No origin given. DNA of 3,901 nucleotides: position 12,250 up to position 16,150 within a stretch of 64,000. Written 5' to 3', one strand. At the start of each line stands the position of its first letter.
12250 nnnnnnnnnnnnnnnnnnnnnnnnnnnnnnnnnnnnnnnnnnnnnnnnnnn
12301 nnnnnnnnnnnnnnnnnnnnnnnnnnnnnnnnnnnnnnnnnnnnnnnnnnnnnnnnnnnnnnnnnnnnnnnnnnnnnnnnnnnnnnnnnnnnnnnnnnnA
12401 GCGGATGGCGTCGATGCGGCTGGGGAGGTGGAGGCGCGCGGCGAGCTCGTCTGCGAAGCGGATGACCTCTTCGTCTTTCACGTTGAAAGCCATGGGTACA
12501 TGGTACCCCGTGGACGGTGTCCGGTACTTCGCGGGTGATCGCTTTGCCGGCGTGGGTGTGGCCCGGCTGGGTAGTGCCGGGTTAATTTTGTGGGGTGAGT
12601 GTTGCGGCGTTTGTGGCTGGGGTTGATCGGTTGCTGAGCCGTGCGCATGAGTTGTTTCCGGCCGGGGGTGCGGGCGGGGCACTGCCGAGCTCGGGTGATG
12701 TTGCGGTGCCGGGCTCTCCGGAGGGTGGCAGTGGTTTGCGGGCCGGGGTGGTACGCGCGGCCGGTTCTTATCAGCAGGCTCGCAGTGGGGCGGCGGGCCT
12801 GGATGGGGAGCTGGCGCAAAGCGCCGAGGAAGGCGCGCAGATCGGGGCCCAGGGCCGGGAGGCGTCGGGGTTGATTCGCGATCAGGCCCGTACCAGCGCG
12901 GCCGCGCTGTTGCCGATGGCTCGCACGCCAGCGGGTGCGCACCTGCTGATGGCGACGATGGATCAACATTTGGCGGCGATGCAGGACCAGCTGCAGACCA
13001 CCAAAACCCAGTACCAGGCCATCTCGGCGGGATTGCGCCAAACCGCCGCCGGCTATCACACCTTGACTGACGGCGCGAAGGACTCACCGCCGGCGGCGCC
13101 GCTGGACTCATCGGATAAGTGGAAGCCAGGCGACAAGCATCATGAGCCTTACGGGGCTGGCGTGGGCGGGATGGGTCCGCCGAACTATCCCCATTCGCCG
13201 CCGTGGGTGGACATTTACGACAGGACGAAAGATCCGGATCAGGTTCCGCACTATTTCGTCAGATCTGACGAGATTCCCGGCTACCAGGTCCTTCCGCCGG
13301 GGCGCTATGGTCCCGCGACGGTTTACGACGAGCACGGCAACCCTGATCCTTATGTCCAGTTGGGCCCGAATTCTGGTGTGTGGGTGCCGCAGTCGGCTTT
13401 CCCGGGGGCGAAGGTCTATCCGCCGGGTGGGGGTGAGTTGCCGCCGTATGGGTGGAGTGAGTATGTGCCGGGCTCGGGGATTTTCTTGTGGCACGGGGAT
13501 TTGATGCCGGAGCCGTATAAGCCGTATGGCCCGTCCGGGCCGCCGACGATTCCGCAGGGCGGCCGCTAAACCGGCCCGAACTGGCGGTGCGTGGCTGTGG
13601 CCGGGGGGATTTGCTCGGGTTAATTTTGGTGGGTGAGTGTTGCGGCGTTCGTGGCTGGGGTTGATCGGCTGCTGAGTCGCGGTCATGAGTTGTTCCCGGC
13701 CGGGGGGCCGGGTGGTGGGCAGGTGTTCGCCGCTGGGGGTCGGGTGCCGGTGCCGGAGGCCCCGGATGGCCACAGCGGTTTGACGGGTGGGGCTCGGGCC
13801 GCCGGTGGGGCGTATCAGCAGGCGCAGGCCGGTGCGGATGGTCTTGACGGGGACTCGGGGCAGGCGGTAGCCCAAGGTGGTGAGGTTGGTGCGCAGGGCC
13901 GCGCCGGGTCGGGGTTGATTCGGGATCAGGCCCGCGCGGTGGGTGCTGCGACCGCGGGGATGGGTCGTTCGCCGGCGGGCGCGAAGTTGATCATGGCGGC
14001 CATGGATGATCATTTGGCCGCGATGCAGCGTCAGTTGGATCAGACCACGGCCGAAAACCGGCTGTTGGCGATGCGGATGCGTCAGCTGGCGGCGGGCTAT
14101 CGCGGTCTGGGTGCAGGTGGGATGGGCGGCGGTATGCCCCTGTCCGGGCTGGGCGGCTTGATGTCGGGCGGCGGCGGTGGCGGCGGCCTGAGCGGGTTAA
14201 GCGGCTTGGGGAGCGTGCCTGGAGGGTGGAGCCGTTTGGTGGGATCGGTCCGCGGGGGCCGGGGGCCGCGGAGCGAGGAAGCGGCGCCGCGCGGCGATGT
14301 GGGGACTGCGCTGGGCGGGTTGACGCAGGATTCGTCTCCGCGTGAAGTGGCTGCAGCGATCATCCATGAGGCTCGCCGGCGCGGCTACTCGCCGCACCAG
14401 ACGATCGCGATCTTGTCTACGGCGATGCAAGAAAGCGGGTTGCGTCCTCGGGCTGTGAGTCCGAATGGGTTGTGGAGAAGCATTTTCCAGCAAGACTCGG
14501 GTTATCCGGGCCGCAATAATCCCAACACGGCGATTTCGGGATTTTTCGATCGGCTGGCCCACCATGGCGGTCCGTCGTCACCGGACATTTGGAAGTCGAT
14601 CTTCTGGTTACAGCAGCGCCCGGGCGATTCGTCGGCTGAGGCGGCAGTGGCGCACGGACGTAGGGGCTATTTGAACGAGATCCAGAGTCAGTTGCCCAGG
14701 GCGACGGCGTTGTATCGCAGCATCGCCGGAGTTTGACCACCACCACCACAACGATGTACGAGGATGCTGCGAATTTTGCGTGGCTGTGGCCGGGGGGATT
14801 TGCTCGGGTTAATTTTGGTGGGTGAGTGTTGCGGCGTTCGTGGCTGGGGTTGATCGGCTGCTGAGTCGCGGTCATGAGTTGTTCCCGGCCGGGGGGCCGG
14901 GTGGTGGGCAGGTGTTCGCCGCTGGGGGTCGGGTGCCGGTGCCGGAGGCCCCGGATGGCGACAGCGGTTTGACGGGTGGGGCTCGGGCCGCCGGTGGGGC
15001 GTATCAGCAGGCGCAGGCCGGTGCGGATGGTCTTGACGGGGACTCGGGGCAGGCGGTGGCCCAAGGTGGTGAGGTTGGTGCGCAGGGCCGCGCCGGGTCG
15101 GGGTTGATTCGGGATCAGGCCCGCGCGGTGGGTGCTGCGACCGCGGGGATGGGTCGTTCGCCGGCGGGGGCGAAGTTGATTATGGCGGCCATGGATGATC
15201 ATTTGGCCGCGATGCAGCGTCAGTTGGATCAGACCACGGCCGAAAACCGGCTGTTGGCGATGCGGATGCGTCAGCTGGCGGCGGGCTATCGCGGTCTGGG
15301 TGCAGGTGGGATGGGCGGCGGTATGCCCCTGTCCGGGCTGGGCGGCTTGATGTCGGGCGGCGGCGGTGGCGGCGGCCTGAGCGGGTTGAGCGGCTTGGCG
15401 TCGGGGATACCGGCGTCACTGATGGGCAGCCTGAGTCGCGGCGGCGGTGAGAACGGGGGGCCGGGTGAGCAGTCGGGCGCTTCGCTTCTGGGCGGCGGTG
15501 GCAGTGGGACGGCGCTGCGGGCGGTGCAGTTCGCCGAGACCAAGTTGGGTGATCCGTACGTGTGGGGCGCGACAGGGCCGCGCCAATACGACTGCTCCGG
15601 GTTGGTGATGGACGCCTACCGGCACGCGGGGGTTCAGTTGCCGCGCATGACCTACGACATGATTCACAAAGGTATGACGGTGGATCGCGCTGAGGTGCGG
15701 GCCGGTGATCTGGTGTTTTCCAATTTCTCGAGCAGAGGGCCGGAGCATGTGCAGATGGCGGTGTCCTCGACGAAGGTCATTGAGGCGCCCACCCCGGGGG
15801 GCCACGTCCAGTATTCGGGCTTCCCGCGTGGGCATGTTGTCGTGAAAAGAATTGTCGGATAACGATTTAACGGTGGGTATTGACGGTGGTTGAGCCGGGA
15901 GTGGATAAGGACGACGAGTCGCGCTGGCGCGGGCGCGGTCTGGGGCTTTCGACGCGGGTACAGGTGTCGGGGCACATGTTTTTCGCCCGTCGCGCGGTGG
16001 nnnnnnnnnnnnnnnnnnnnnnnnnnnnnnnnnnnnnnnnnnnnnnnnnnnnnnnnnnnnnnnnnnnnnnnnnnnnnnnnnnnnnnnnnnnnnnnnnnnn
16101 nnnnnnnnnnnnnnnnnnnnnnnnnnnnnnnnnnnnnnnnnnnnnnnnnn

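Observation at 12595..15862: Tandem trio of modular proteins upstream of eccB: one shared N-terminal domain, three different C-terminal modules including two cell-wall hydrolases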

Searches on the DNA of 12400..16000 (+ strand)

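Call 6: search_dna_similar(query=window:12400-16000:+, collection=plasmids, mode=near, max_rows=30)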
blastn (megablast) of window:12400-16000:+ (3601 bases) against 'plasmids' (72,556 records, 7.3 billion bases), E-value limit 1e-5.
Records with a match: 14; places in all: 27; records where one place covers at least 80% of the query: 3.
Best place of each record, by identity: 95-99% 3; 80-90% 2; 60-80% 9.
By first word of the organism name: Mycobacterium 14.
By predicted mobility (MOB-suite, as given by PLSDB): mobilizable 13; non-mobilizable 1.
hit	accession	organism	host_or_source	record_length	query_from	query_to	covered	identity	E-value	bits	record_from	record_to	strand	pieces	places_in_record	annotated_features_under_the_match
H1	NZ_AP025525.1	Mycobacterium sp. 20KCMC460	Homo sapiens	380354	1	3601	100%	95.4%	0e+0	5707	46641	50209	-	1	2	hypothetical protein (x2) | C40 family peptidase | eccB: type VII secretion protein EccB | type II toxin-antitoxin system VapB family antitoxin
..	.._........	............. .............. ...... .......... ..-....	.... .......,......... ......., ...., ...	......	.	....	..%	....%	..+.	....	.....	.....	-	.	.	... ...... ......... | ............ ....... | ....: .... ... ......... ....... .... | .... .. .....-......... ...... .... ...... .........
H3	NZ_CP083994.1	Mycobacterium avium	-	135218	1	3601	84%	95.1%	0e+0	4755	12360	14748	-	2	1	C40 family peptidase | hypothetical protein | eccB: type VII secretion protein EccB | type II toxin-antitoxin system VapB family antitoxin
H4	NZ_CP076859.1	Mycobacterium avium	Homo sapiens,sputum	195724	151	3600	79%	78.7%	0e+0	2241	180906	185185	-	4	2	transglycosylase SLT domain-containing protein | NlpC/P60 family protein | hypothetical protein | type II toxin-antitoxin system VapC family toxin | antitoxin | and 1 other names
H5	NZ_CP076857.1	Mycobacterium avium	Homo sapiens,sputum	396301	151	3600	79%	78.7%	0e+0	2241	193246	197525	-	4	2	transglycosylase SLT domain-containing protein | NlpC/P60 family protein | hypothetical protein | type II toxin-antitoxin system VapC family toxin | antitoxin | and 1 other names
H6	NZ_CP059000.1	Mycobacterium avium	Homo sapiens,sputum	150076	151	3600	79%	78.7%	0e+0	2241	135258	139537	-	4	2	transglycosylase SLT domain-containing protein | NlpC/P60 family protein | hypothetical protein | type II toxin-antitoxin system VapC family toxin | antitoxin | and 1 other names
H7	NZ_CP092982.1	Mycobacterium marinum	Oncorhynchus kisutch,whole organism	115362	149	3459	75%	76.7%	0e+0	1760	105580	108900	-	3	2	transglycosylase SLT domain-containing protein | C40 family peptidase | hypothetical protein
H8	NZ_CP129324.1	Mycobacterium marinum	Dead fish from aquarium in Philadelphia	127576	149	3459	75%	76.7%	0e+0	1760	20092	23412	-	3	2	hypothetical protein | transglycosylase SLT domain-containing protein | C40 family peptidase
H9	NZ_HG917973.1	Mycobacterium marinum E11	-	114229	149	3456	75%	76.4%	0e+0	1395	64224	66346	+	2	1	C40 family peptidase | hypothetical protein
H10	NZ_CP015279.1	Mycobacterium intracellulare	bronchial lavage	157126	1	3003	67%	78.6%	0e+0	1565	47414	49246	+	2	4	hypothetical protein | transglycosylase SLT domain-containing protein | type II toxin-antitoxin system VapB family antitoxin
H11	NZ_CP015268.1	Mycobacterium intracellulare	cell culture,heated-cooler unit water ...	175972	1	3003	67%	78.6%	0e+0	1565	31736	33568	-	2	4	hypothetical protein | transglycosylase SLT domain-containing protein | type II toxin-antitoxin system VapB family antitoxin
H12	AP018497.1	Mycobacterium marinum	-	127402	149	2970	62%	76.3%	0e+0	1120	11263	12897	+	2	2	hypothetical protein (x2)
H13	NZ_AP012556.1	Mycobacterium avium subsp. hominissuis TH135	-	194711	2706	3600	25%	81.0%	2e-144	680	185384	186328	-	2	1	NlpC/P60 family protein | eccB: type VII secretion protein EccB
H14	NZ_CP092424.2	Mycobacterium lentiflavum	-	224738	675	1170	14%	80.9%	3e-103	385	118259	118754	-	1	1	DUF4226 domain-containing protein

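Call 8: get_annotated_region(hit=H1, flank=9000)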
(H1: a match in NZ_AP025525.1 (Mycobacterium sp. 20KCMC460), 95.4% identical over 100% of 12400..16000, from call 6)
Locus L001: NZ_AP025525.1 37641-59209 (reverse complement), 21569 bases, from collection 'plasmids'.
description: Mycobacterium sp. 20KCMC460 plasmid p20KCMC460_01, complete sequence
organism: Mycobacterium sp. 20KCMC460 (NCBI taxid 2903536)
taxonomy: Bacteria; Actinomycetota; Actinomycetes; Mycobacteriales; Mycobacteriaceae; Mycobacterium; Mycobacterium sp. 20KCMC460
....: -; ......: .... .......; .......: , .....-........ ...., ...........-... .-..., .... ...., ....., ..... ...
typing (MOB-suite, as given by PLSDB): mobilizable; replicon rep_cluster_519; relaxase MOBF,MOBP
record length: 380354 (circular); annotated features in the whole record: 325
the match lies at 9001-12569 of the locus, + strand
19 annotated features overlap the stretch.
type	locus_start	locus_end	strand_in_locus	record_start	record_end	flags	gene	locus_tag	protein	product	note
CDS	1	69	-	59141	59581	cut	-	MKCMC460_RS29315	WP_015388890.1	WhiB family transcriptional regulator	-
CDS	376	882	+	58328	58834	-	-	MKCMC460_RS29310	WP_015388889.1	helix-turn-helix transcriptional regulator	-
CDS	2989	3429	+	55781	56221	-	-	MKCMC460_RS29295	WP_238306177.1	hypothetical protein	-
CDS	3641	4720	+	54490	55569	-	-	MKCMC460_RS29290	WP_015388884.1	DUF6036 family nucleotidyltransferase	-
CDS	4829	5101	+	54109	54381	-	-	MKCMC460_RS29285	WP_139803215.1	hypothetical protein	-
CDS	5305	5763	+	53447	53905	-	-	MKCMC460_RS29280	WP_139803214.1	hypothetical protein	-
CDS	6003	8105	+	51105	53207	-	-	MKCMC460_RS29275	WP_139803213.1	hypothetical protein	-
CDS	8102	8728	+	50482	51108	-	-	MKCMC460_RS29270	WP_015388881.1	hypothetical protein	-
CDS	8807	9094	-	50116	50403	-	-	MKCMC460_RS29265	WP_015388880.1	type II toxin-antitoxin system VapB family antitoxin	-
CDS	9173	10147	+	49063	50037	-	-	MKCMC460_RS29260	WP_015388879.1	hypothetical protein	-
CDS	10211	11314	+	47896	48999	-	-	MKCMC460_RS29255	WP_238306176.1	hypothetical protein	-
CDS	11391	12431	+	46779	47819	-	-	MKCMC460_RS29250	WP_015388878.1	C40 family peptidase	GO:0006508 - proteolysis [Evidence IEA]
CDS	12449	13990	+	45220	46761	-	eccB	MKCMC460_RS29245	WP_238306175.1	type VII secretion protein EccB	GO:0009306 - protein secretion [Evidence IEA]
CDS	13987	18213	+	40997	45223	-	-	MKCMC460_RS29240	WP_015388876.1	type VII secretion protein EccC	-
CDS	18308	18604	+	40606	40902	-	-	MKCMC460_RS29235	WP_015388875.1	PE family protein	-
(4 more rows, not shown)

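Call 9: get_annotated_region(hit=H4, flank=6000)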
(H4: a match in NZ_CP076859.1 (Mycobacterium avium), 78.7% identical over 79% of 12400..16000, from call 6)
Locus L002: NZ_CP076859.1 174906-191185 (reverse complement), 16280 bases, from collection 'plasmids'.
description: Mycobacterium avium subsp. hominissuis strain OCU901s_S2_2s plasmid pS2a, complete sequence
organism: Mycobacterium avium (NCBI taxid 439334)
taxonomy: Bacteria; Actinomycetota; Actinomycetes; Mycobacteriales; Mycobacteriaceae; Mycobacterium; Mycobacterium avium
host: -; source: Homo sapiens,sputum; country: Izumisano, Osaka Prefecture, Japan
typing (MOB-suite, as given by PLSDB): mobilizable; relaxase MOBF
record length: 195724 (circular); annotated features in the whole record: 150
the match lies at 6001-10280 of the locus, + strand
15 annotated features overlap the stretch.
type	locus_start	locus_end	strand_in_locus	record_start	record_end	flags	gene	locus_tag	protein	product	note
CDS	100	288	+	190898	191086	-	-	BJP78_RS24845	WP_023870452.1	hypothetical protein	-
CDS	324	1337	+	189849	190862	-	-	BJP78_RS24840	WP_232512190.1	hypothetical protein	-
CDS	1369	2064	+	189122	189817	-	-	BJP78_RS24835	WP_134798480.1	hypothetical protein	-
CDS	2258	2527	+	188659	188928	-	-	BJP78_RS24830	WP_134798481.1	hypothetical protein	-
CDS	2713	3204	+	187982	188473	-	-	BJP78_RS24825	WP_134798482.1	hypothetical protein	-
CDS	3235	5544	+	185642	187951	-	-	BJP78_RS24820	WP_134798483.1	WXG100 family type VII secretion target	-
CDS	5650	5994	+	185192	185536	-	-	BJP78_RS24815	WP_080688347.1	DUF4440 domain-containing protein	-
CDS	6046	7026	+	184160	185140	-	-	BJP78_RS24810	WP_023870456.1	hypothetical protein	-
CDS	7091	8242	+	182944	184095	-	-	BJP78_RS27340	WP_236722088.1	transglycosylase SLT domain-containing protein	-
CDS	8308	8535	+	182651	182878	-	-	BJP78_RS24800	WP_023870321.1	antitoxin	-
CDS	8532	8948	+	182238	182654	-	-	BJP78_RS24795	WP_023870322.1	type II toxin-antitoxin system VapC family toxin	-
CDS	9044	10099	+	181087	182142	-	-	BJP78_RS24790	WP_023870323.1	NlpC/P60 family protein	-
CDS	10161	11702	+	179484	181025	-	eccB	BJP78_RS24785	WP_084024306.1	type VII secretion protein EccB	GO:0009306 - protein secretion [Evidence IEA]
CDS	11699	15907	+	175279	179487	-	-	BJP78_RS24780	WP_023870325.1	type VII secretion protein EccC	-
CDS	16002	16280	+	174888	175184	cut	-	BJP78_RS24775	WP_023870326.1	PE family protein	-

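Call 10: get_annotated_region(hit=H9, flank=6000)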
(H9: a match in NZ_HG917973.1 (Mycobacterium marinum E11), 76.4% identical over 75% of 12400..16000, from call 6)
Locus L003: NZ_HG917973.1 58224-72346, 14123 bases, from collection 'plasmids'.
description: Mycobacterium marinum E11 plasmid pRAW, complete sequence
organism: Mycobacterium marinum E11 (NCBI taxid 1131442)
taxonomy: Bacteria; Actinomycetota; Actinomycetes; Mycobacteriales; Mycobacteriaceae; Mycobacterium; Mycobacterium marinum; Mycobacterium marinum E11
host: -; source: -; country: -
typing (MOB-suite, as given by PLSDB): mobilizable; replicon rep_cluster_1588; relaxase MOBF
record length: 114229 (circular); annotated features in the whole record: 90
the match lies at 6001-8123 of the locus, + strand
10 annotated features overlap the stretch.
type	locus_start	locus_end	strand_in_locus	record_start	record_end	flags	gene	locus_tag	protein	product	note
CDS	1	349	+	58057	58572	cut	-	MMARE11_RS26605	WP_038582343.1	helix-turn-helix domain-containing protein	-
CDS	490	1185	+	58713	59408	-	-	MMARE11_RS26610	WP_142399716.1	hypothetical protein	-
CDS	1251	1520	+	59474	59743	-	-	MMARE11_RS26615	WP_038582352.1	hypothetical protein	-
CDS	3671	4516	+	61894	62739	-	-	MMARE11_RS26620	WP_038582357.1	hypothetical protein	-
CDS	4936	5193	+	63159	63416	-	-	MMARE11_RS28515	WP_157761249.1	hypothetical protein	-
CDS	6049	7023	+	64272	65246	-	-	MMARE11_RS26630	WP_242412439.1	hypothetical protein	-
CDS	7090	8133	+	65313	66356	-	-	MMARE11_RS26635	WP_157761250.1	C40 family peptidase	GO:0006508 - proteolysis [Evidence IEA]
CDS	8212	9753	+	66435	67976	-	eccB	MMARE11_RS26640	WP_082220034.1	type VII secretion protein EccB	GO:0009306 - protein secretion [Evidence IEA]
CDS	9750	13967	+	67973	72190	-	-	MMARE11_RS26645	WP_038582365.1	type VII secretion protein EccC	-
CDS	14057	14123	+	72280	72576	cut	-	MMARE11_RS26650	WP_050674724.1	PE family protein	-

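Call 41: get_annotated_region(hit=H14, flank=8000)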
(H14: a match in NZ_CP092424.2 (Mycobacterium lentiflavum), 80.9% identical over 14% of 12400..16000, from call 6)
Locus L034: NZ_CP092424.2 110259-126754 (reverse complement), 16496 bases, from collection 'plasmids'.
description: Mycobacterium lentiflavum strain ATCC 51985 plasmid unnamed1, complete sequence
organism: Mycobacterium lentiflavum (NCBI taxid 141349)
taxonomy: Bacteria; Actinomycetota; Actinomycetes; Mycobacteriales; Mycobacteriaceae; Mycobacterium; Mycobacterium lentiflavum
host: -; source: -; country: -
typing (MOB-suite, as given by PLSDB): non-mobilizable
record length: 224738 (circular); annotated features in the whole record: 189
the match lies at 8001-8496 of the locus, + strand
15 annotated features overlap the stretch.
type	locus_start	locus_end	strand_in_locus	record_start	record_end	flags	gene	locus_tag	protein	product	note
CDS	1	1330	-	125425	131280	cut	mobF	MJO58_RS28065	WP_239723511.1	MobF family relaxase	-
CDS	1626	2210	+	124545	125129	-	-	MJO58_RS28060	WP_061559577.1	hypothetical protein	-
CDS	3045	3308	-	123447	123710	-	-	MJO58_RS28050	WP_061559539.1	hypothetical protein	-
CDS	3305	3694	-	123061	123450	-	-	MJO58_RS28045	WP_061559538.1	hypothetical protein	-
CDS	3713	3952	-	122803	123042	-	nrdH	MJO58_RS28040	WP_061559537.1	glutaredoxin-like protein NrdH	GO:0045454 - cell redox homeostasis [Evidence IEA]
CDS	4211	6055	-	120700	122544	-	-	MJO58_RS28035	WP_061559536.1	DNA cytosine methyltransferase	-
CDS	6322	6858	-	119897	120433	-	-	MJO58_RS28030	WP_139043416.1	hypothetical protein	-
CDS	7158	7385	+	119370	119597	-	-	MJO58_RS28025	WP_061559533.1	helix-turn-helix transcriptional regulator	-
CDS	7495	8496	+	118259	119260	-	-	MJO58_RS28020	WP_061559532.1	DUF4226 domain-containing protein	-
CDS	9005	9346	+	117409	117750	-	-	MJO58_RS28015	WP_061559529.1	hypothetical protein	-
CDS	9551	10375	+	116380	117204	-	-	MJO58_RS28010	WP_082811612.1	DUF4226 domain-containing protein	-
CDS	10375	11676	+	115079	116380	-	-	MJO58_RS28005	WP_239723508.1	site-specific integrase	GO:0015074 - DNA integration [Evidence IEA]; GO:0006310 - DNA recombination [Evidence IEA]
CDS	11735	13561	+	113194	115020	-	-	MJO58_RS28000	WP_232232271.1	site-specific integrase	-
CDS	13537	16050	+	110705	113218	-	-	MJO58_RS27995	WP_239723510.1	integrase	-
CDS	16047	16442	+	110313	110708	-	-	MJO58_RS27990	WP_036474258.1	hypothetical protein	-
